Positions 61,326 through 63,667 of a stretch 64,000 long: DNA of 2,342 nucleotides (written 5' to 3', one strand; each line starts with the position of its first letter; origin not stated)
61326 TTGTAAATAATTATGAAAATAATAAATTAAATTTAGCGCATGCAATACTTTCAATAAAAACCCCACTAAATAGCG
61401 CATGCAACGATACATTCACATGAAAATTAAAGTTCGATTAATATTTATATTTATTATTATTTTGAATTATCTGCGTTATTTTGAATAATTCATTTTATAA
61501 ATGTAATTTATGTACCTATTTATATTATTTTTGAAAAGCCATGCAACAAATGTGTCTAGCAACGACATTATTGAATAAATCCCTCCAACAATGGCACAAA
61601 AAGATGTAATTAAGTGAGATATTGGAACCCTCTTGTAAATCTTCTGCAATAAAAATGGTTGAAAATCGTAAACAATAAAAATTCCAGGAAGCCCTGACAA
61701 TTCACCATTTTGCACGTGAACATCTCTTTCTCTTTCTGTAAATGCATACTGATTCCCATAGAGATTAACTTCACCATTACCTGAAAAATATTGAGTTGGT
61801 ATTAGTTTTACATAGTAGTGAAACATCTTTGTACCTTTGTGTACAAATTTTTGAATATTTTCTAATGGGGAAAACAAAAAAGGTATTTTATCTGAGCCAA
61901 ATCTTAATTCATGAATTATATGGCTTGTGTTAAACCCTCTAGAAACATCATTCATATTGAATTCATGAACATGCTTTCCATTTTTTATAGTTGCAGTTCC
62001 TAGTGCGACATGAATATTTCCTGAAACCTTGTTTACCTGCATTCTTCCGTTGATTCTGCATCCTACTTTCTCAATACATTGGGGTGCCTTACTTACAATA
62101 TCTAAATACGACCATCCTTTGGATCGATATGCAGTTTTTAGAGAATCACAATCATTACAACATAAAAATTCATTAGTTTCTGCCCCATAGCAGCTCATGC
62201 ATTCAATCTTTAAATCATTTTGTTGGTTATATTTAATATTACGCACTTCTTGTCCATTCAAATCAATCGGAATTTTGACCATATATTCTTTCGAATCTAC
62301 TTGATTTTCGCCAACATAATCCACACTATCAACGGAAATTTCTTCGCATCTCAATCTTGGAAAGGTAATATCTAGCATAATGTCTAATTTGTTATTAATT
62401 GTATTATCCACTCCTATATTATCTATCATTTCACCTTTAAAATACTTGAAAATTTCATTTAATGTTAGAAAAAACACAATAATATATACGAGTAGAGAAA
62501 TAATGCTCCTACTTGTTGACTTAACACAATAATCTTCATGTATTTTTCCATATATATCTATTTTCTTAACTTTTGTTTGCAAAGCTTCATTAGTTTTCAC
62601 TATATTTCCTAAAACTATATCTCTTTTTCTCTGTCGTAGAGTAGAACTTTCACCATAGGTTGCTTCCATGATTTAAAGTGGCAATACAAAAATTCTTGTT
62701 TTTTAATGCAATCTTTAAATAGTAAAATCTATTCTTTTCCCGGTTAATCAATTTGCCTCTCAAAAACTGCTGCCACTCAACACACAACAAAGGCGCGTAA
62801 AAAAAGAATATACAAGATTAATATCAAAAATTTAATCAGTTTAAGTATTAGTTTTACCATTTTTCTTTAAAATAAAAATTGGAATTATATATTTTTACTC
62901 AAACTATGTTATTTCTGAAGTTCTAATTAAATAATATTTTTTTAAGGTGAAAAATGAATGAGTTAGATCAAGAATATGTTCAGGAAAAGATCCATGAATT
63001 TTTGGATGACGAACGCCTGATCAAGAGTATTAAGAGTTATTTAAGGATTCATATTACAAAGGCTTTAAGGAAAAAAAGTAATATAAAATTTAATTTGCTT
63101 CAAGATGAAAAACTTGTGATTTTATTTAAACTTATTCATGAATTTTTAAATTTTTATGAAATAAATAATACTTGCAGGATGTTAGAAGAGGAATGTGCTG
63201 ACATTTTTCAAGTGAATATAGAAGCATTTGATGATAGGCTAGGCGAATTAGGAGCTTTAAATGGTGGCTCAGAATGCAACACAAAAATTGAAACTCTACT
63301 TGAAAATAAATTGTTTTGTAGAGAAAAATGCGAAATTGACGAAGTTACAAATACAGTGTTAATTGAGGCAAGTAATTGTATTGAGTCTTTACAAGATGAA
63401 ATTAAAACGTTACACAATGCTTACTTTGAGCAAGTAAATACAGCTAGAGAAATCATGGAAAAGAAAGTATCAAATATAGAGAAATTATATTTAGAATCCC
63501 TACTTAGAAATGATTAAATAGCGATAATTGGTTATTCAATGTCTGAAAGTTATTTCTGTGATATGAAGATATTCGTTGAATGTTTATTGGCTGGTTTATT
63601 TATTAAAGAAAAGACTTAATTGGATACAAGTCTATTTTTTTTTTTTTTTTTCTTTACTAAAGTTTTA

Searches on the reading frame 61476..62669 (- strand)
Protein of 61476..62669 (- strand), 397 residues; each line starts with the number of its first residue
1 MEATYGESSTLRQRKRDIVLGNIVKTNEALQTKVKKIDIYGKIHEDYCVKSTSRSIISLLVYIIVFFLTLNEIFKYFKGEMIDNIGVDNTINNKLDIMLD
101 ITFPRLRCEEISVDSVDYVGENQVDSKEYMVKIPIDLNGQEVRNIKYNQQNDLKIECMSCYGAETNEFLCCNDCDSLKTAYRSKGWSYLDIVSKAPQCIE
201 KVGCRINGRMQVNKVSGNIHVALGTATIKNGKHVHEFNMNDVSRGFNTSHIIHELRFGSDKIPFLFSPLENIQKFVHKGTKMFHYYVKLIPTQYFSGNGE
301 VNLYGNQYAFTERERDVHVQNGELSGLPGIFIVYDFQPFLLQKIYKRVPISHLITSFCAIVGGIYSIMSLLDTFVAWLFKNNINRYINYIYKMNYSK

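Call 28: search_protein_families(library=pfam, proteins=[window:61476-62669:-])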
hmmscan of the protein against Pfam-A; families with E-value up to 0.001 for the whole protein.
window:61476-62669:- (397 aa): 2 families
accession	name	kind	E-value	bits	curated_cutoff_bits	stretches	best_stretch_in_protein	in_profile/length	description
PF07970.17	COPIIcoated_ERV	-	6e-56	190.2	23.6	1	160-372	1-227/227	Endoplasmic reticulum vesicle transporter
PF13850.11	ERGIC_N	-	1.9e-25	89.3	27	1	34-123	1-90/91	Endoplasmic Reticulum-Golgi Intermediate Compartment (ERGIC)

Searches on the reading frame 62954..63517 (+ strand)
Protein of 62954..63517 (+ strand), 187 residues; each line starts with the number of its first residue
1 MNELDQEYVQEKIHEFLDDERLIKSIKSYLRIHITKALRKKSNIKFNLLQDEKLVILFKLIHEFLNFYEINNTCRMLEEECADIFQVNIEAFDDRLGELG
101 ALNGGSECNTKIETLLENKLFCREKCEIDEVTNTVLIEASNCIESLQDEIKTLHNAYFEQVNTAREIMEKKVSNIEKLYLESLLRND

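Call 28: search_protein_families(library=pfam, proteins=[window:62954-63517:+])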
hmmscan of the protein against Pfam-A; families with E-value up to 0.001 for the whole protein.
window:62954-63517:+ (187 aa): 1 family
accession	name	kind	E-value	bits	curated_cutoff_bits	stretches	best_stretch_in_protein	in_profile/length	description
PF21051.3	ARMC9_LisH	-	0.00075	20.1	27.3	0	57-81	4-28/32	ARMC9, LIS1 homology motif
